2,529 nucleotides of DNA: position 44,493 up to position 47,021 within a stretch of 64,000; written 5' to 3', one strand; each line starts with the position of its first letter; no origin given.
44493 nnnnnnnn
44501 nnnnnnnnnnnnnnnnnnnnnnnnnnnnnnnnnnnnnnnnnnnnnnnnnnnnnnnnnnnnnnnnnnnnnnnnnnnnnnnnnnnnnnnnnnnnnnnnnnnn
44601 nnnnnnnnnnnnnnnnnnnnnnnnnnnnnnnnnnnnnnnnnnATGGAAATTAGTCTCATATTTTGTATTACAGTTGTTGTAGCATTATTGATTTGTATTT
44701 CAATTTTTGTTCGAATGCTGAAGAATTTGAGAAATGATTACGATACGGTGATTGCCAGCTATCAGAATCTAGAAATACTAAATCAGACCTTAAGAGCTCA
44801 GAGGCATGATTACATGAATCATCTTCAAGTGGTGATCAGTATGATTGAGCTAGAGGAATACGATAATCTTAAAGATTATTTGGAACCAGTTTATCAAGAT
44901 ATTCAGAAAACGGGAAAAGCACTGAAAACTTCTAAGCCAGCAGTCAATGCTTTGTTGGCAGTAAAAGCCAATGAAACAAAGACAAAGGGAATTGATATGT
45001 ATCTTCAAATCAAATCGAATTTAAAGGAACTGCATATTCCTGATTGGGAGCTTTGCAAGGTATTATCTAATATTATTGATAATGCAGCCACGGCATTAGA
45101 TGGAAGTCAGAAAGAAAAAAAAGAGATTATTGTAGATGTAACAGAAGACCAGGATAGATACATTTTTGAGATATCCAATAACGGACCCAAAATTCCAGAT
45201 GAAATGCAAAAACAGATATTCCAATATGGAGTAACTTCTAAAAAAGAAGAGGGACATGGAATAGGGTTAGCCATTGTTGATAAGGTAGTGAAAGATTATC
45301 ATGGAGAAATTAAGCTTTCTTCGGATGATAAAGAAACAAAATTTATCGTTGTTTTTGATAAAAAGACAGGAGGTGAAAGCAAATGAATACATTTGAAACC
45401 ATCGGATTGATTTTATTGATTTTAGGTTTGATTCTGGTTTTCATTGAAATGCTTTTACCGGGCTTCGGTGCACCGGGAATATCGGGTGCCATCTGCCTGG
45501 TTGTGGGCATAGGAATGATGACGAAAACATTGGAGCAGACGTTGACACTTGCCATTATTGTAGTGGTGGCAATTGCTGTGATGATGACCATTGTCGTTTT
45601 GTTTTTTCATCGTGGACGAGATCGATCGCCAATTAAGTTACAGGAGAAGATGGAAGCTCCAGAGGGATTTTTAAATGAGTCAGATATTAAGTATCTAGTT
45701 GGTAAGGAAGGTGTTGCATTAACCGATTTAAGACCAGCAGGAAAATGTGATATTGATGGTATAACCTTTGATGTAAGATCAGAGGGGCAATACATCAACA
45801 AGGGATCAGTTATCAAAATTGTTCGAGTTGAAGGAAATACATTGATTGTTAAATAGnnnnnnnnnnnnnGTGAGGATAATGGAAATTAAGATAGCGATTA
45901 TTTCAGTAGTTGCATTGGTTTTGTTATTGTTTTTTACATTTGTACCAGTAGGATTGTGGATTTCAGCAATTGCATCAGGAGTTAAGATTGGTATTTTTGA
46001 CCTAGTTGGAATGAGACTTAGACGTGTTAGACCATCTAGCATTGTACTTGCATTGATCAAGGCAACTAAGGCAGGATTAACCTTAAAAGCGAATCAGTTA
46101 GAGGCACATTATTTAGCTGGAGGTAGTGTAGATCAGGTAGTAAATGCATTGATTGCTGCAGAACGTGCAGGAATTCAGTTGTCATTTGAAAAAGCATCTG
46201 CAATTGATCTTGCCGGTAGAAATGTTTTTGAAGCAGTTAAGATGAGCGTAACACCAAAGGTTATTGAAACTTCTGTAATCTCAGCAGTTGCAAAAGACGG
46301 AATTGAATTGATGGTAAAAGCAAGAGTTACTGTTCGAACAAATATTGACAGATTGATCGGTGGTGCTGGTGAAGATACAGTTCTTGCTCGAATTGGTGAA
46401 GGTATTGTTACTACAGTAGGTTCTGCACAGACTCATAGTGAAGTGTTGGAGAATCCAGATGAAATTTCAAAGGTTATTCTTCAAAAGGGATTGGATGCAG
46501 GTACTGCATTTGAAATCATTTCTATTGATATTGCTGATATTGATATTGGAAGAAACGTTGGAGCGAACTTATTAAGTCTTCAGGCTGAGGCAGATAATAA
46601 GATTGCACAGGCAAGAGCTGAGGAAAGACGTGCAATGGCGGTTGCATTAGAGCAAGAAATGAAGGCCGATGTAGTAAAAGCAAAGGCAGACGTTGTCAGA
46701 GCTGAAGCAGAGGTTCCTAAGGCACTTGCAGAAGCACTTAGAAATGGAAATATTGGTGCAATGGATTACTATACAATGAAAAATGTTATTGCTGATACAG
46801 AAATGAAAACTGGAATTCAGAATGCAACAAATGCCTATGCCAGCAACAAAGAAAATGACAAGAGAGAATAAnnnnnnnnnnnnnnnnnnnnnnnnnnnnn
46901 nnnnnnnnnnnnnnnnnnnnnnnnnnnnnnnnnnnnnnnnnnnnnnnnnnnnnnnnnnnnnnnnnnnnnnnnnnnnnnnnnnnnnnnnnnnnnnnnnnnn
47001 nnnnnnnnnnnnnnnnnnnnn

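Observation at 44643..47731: Two-component system split around nfeD-floA: HK - NfeD - FloA (flotillin) - LytTR regulator in one operon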

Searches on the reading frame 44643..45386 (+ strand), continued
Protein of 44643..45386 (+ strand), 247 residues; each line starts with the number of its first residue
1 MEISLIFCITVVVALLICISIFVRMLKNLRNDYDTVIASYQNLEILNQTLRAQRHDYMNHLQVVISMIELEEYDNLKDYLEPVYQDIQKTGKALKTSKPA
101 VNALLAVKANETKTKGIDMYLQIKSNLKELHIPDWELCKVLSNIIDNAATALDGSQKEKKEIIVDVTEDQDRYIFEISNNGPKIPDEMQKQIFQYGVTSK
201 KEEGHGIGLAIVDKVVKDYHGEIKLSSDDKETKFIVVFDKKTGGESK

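Call 46: find_encoding_contigs(protein=P0265, flank=5000, max_places=2)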
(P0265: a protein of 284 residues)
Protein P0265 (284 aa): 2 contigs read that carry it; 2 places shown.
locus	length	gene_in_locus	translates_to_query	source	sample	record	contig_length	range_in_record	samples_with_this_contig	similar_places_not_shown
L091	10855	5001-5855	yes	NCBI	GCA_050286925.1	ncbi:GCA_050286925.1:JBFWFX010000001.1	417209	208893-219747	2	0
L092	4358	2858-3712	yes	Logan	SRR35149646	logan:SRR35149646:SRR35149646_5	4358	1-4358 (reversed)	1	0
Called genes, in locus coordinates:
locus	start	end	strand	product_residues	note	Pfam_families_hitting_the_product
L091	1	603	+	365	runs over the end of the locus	PF00005:ABC_tran, PF17912:OB_MalK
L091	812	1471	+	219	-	PF01144:CoA_trans, PF02550:AcetylCoA_hydro (faint)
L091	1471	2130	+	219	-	PF01144:CoA_trans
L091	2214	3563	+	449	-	PF02667:SCFA_trans, PF03606:DcuC (weak), PF03806:ABG_transport (weak)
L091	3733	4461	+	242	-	PF00072:Response_reg, PF04397:LytTR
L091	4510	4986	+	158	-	-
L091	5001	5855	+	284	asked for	PF14689:SPOB_a, PF02518:HATPase_c, PF14501:HATPase_c_5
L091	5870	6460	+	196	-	PF04647:AgrB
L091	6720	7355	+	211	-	-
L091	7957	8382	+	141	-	-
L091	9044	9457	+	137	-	-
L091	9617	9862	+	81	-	-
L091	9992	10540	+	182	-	-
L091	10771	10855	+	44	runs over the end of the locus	-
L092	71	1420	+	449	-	PF02667:SCFA_trans, PF03606:DcuC (weak), PF03806:ABG_transport (weak)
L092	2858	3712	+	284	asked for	PF14689:SPOB_a, PF02518:HATPase_c, PF14501:HATPase_c_5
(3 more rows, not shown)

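Call 48: find_related_loci(query=A2, collection=metagenome_contigs, flank=5000)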
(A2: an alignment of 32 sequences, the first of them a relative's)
Query A2 (292 aa) in metagenome_contigs; peptide patterns used: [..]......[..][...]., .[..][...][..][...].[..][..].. (x = any residue, [..] = any of these).
600 stretches matched a pattern (row limit reached: there are more); 570 encode a relative of the query (tblastn E <= 1e-3); the best 80 are kept; 80 distinct loci.
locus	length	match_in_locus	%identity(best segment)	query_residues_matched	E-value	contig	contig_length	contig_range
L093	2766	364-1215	48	3-287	1e-85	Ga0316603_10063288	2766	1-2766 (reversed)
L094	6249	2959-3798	47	1-289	9e-80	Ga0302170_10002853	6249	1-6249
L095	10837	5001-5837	48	1-288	4e-79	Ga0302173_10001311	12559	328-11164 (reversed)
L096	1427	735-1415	53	61-287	5e-83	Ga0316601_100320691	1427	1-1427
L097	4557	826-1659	48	7-285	5e-78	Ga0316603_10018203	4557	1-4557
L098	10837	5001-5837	47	1-288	8e-78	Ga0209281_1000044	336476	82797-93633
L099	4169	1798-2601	48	17-285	2e-77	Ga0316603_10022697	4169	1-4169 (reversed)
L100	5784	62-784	52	48-289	1e-76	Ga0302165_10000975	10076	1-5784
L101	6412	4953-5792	46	1-289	1e-75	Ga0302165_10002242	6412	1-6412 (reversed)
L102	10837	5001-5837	45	1-288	2e-75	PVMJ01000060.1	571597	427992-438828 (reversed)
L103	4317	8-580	60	95-285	7e-75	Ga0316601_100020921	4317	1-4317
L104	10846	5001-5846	42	1-288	3e-75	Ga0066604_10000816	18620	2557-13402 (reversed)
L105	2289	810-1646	46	1-288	3e-77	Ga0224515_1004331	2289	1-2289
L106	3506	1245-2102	47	1-288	2e-73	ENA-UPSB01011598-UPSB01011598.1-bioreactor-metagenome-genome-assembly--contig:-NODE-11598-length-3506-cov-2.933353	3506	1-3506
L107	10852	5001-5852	42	4-288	8e-73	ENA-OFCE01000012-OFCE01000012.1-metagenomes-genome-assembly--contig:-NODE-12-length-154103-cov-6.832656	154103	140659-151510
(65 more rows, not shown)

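Call 59: search_solved_structures(query=window:44643-45386:+, max_evalue=0.001)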
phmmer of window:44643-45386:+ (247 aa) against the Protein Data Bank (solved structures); distinct sequences matched with E-value up to 0.001: 28.
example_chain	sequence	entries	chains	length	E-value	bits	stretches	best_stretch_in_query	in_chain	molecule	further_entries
3a0t_A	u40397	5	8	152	4.7e-09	39.5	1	134-239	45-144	Sensor protein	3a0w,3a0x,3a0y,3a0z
3a0r_A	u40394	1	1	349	9.1e-09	38.6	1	134-239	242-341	Sensor protein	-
1r62_A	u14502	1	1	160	6.9e-07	32.4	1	126-237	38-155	Nitrogen regulation protein NR(II)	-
9qq6_A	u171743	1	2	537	9e-07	32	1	137-237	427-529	histidine kinase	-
9qjg_A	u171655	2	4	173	1.3e-06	31.5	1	133-234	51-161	histidine kinase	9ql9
6e52_A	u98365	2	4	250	2.3e-06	30.7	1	27-216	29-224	Staphylococcus aureus AgrC histidine kinase module fused to Saccharomyces cerevisiae GCN4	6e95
8vc9_A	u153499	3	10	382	6.5e-06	29.2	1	134-234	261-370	Leptospira virulence regulator B (LvrB) | histidine kinase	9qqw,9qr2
4kp4_A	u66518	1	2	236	7.5e-06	29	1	86-229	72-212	Osmolarity sensor protein EnvZ, Histidine kinase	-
4cti_A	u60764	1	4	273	1.1e-05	28.5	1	86-230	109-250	OSMOLARITY SENSOR PROTEIN ENVZ, AF1503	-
1bxd_A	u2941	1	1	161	1.6e-05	27.9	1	141-230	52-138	PROTEIN (OSMOLARITY SENSOR PROTEIN (ENVZ))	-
3cgy_A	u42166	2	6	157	2.7e-05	27.2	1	99-228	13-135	Virulence sensor histidine kinase phoQ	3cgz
6paj_A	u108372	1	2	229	4.3e-05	26.5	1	115-240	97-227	Sensor protein SrrB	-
5idj_A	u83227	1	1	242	4.9e-05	26.4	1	168-231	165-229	Histidine kinase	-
6rh7_A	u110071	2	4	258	6.5e-05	25.9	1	128-245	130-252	Sensor histidine kinase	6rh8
2c2a_A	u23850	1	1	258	6.6e-05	25.9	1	129-245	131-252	SENSOR HISTIDINE KINASE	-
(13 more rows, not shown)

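Call 68: find_homologous_proteins(query=A2, max_evalue=1e-20)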
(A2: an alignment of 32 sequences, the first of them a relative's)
Query A2 (32 sequences) (292 aa, profile of the alignment): 2016 proteins with E <= 1e-20 among 8000 candidates; the best 120 are listed.
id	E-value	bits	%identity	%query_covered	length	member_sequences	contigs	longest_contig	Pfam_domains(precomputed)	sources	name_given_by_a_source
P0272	2.0e-109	383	50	99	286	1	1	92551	PF14689.12,PF02518.32,PF14501.13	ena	-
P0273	1.5e-108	381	52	92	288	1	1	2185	PF14689.12,PF02518.32,PF14501.13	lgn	-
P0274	8.1e-108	378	41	99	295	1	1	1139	PF14689.12,PF02518.32,PF14501.13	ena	-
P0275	8.2e-108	378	50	77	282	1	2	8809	PF14689.12,PF02518.32,PF14501.13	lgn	-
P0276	8.5e-108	378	40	97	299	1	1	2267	PF14689.12,PF02518.32,PF14501.13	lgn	-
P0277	1.1e-107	378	49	98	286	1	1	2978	PF14689.12,PF02518.32,PF14501.13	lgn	-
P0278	1.1e-107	378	49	98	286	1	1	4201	PF14689.12,PF02518.32,PF14501.13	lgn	-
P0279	2.5e-107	377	45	98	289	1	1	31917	PF14689.12,PF02518.32,PF14501.13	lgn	-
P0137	3.2e-107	376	42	98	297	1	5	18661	PF14689.12,PF02518.32,PF14501.13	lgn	-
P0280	3.7e-107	376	48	77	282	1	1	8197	PF14689.12,PF02518.32,PF14501.13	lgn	-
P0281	4.4e-107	376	53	69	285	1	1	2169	PF14689.12,PF02518.32,PF14501.13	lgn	-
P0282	4.8e-107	376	48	98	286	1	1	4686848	PF14689.12,PF02518.32,PF14501.13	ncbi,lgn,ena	-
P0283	5.0e-107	376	51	81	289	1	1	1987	PF14689.12,PF02518.32,PF14501.13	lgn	-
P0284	7.2e-107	375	53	69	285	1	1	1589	PF14689.12,PF02518.32,PF14501.13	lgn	-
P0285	8.2e-107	375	48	98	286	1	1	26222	PF14689.12,PF02518.32,PF14501.13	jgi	jgi:sensor histidine kinase regulating citrate/malate metabolism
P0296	1.9e-106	374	48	98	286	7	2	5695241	PF14689.12,PF02518.32,PF14501.13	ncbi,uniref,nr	ncbi:sensor histidine kinase [Clostridium drakei]|uniref:histidine kinase n=1 Tax=Clostridium drakei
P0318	7.7e-106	372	53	69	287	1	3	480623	PF14689.12,PF02518.32,PF14501.13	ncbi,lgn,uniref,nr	ncbi:sensor histidine kinase [Maledivibacter halophilus]|uniref:histidine kinase n=1 Tax=Maledivibac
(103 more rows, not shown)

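Call 69: find_encoding_contigs(protein=P0296, flank=5000, max_places=2)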
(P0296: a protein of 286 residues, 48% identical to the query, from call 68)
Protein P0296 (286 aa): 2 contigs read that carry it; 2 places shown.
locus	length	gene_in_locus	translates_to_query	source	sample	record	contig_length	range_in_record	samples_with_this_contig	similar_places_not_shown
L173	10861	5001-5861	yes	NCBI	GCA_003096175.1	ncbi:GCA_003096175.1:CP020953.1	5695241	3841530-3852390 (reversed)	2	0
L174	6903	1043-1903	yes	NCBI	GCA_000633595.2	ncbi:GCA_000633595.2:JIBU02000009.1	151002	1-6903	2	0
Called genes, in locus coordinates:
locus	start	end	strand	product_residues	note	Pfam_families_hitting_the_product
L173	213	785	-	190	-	PF00300:His_Phos_1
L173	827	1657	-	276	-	PF00037:Fer4 (weak)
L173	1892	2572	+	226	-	PF01022:HTH_5, PF12840:HTH_20 (weak), PF13412:HTH_24 (faint)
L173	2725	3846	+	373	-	PF14294:DUF4372 (weak), PF01609:DDE_Tnp_1, PF13701:DDE_Tnp_1_4 (weak)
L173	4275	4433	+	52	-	PF10055:DUF2292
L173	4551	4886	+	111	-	PF02579:Nitro_FeMo-Co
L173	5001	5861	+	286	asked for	PF14689:SPOB_a, PF02518:HATPase_c, PF14501:HATPase_c_5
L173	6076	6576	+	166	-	PF24961:NfeD_membrane, PF01957:NfeD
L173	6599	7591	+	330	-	PF12127:FloA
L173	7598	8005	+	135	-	PF27722:YqfB (weak)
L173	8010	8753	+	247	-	PF00072:Response_reg, PF04397:LytTR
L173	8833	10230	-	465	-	PF00324:AA_permease, PF13520:AA_permease_2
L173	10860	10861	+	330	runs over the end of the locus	PF02463:SMC_N, PF00005:ABC_tran, PF13304:AAA_21 (faint), PF13401:AAA_22 (weak)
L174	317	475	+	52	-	PF10055:DUF2292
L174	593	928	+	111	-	PF02579:Nitro_FeMo-Co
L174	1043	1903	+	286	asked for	PF14689:SPOB_a, PF02518:HATPase_c, PF14501:HATPase_c_5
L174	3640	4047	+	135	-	PF27722:YqfB (weak)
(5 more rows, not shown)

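Call 70: find_encoding_contigs(protein=P0318, flank=5000, max_places=1)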
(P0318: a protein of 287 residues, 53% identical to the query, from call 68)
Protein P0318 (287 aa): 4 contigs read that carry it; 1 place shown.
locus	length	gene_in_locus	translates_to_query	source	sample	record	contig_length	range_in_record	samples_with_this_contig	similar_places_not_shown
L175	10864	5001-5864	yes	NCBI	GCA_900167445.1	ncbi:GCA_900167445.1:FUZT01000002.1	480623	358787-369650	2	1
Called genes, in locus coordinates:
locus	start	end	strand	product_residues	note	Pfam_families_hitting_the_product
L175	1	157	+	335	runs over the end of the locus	PF02618:YceG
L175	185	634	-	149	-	-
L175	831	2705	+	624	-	PF14342:DUF4396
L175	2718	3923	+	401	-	PF04122:CW_binding_2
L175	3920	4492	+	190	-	-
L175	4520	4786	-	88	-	PF09537:DUF2383 (weak), PF07870:DUF1657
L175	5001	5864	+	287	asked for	PF14689:SPOB_a, PF02518:HATPase_c, PF14501:HATPase_c_5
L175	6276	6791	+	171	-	PF24961:NfeD_membrane, PF01957:NfeD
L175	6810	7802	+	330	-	PF12127:FloA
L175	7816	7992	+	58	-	-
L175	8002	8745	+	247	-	PF00072:Response_reg, PF04397:LytTR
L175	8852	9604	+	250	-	PF09929:DUF2161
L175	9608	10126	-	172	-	PF06177:QueT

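Call 72: search_protein_families(library=pfam, proteins=[L173:7598-8005:+, L175:7816-7992:+, L082:7543-7899:+, L084:8280-8576:+], max_evalue=1)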
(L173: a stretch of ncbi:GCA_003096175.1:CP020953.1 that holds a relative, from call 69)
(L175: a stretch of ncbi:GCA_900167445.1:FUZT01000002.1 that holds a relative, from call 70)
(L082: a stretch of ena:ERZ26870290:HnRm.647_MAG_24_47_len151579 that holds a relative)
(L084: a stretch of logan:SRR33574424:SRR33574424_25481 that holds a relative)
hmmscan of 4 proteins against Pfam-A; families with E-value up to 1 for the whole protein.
L173:7598-8005:+ (135 aa): 1 family
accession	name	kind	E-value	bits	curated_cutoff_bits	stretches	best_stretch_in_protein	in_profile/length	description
PF17098.10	Wtap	-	0.65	10.3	35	1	70-112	106-148/155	WTAP/Mum2p family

L175:7816-7992:+ (58 aa): 0 families

L082:7543-7899:+ (118 aa): 0 families

L084:8280-8576:+ (98 aa): 0 families

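Call 75: fold_search(model_id=the predicted structure, library=pdb)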
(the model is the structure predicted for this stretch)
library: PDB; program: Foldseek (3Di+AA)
matches with E <= 10: 1225; with E <= 0.001: 351
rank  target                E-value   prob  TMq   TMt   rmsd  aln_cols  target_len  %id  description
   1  6e52_A                1.8e-11  1.00  0.49  0.50  15.9       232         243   21  Chimeric structure of Saccharomyces cerevisiae GCN4 leucine zipper fused to Staphylococcus aureus AgrC cytoplasmic his (released 2019-02-27)
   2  8vc9_F                2.7e-11  1.00  0.51  0.34  23.7       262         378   18  Hybrid response regulator LvrB from Leptospira / phosphorylated REC form (released 2024-12-18)
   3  6e95_A                2.7e-11  1.00  0.49  0.51  15.7       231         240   19  Chimeric structure of Saccharomyces cerevisiae GCN4 leucine zipper fused to Staphylococcus aureus AgrC cytoplasmic his (released 2019-02-27)
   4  8vc9_D                2.8e-11  1.00  0.50  0.34  23.3       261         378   18  Hybrid response regulator LvrB from Leptospira / phosphorylated REC form (released 2024-12-18)
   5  8vc9_C                3.2e-11  1.00  0.51  0.34  23.9       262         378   18  Hybrid response regulator LvrB from Leptospira / phosphorylated REC form (released 2024-12-18)
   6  8vc9_A                4.4e-11  1.00  0.50  0.33  23.0       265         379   18  Hybrid response regulator LvrB from Leptospira / phosphorylated REC form (released 2024-12-18)
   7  8vc9_E                5.3e-11  1.00  0.52  0.35  24.7       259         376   19  Hybrid response regulator LvrB from Leptospira / phosphorylated REC form (released 2024-12-18)
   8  6rfv_A                5.6e-11  1.00  0.47  0.50  14.6       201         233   19  Revisiting pH-gated conformational switch. Complex HK853-RR468 pH 7 (released 2020-02-19)
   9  6rgz_A                6.4e-11  1.00  0.48  0.50  14.2       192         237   19  Revisiting pH-gated conformational switch. Complex HK853-RR468 pH 6.5 (released 2020-02-19)
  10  8vc9_B                6.4e-11  1.00  0.52  0.35  23.7       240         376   20  Hybrid response regulator LvrB from Leptospira / phosphorylated REC form (released 2024-12-18)
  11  6azr_A                7.2e-11  1.00  0.49  0.51  14.4       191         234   20  Crystal structure of the T264A HK853cp-BeF3-RR468 complex (released 2017-12-27)
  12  9jfj_C                7.7e-11  1.00  0.48  0.52  16.7       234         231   19  Crystal structure of the cytoplasmic domain of ZraS in ADP-bound form (released 2025-03-26)
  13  9jfj_A                9.2e-11  1.00  0.48  0.51   3.0       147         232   23  Crystal structure of the cytoplasmic domain of ZraS in ADP-bound form (released 2025-03-26)
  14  6rh8_A                9.2e-11  1.00  0.48  0.50  14.2       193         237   20  Revisiting pH-gated conformational switch. Complex HK853 mutant H260A -RR468 mutant D53A pH 5.3 (released 2020-02-19)
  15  4u7o_A                9.2e-11  1.00  0.47  0.50  19.1       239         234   18  Active histidine kinase bound with ATP (released 2015-09-02)
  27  8g3a_D                2.6e-10  1.00  0.46  0.35  15.0       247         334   17  BceAB-S nucleotide free TM state 1 (released 2023-06-21)
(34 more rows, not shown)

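Call 78: search_protein_families(library=padloc, proteins=[window:44643-45386:+], max_evalue=0.001)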
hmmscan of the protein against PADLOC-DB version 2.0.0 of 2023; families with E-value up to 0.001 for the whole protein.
window:44643-45386:+ (247 aa): 1 family
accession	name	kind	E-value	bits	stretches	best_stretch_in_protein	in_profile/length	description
PDLC04647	PDC-M43B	-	1.7e-06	25.3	1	120-231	211-323/347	-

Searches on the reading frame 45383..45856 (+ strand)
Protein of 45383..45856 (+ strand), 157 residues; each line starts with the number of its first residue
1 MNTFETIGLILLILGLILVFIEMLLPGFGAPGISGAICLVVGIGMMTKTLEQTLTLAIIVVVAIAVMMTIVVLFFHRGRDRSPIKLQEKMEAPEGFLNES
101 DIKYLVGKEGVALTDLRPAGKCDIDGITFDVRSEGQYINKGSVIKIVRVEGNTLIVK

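Call 3: search_protein_families(library=pfam, proteins=[window:45383-45856:+], max_evalue=0.01)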
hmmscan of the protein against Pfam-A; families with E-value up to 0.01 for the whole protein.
window:45383-45856:+ (157 aa): 3 families
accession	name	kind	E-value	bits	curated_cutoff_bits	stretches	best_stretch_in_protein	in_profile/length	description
PF01957.25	NfeD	-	9e-17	61.5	29.1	1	105-157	4-56/57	NfeD-like C-terminal, partner-binding domain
PF24961.1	NfeD_membrane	-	1.2e-11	45.2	26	1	5-74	48-117/119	NfeD integral membrane domain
PF13748.11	ABC_membrane_3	-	0.0042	17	27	1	31-105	117-188/237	ABC transporter transmembrane region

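Call 4: search_protein_families(library=ncbifam, proteins=[window:45383-45856:+], max_evalue=0.01)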
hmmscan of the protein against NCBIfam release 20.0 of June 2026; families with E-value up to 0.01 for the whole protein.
window:45383-45856:+ (157 aa): 0 families

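Call 61: search_solved_structures(query=window:45383-45856:+, max_evalue=0.01)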
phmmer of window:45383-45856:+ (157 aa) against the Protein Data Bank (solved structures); distinct sequences matched with E-value up to 0.01: 0.

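Call 78: search_protein_families(library=padloc, proteins=[window:45383-45856:+], max_evalue=0.001)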
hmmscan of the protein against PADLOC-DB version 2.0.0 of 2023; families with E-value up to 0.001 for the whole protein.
window:45383-45856:+ (157 aa): 0 families

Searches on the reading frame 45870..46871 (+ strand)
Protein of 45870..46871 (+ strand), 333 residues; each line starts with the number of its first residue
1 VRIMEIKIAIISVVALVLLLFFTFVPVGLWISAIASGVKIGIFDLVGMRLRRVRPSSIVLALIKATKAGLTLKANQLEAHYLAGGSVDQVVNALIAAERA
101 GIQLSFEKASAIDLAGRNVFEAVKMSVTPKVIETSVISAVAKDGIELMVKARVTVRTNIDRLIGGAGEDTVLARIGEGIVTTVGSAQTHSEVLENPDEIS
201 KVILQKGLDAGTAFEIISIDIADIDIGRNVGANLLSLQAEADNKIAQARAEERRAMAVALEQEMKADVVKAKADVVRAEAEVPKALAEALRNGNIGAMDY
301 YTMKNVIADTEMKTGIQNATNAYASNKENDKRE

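Call 3: search_protein_families(library=pfam, proteins=[window:45870-46871:+], max_evalue=0.01)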
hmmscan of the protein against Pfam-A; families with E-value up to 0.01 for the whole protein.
window:45870-46871:+ (333 aa): 2 families
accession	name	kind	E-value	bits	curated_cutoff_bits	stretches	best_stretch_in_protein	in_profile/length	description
PF12127.13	FloA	-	1.2e-152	508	34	1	8-318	2-312/314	Flotillin-like protein FloA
PF01145.31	Band_7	-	0.005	17.3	23.6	0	99-253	7-172/176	SPFH domain / Band 7 family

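Call 4: search_protein_families(library=ncbifam, proteins=[window:45870-46871:+], max_evalue=0.01)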
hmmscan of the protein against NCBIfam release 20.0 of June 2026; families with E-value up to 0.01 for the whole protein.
window:45870-46871:+ (333 aa): 1 family
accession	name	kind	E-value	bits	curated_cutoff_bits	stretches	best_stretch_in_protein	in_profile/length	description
NF010186.0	PRK13665.1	equivalog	2.1e-154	513.5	393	1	7-323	8-324/328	flotillin-like protein FloA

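Call 60: search_solved_structures(query=window:45870-46871:+, max_evalue=0.01)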
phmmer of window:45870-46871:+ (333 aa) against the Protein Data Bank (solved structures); distinct sequences matched with E-value up to 0.01: 0.

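Call 78: search_protein_families(library=padloc, proteins=[window:45870-46871:+], max_evalue=0.001)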
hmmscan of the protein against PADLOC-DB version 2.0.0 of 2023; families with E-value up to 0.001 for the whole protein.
window:45870-46871:+ (333 aa): 0 families
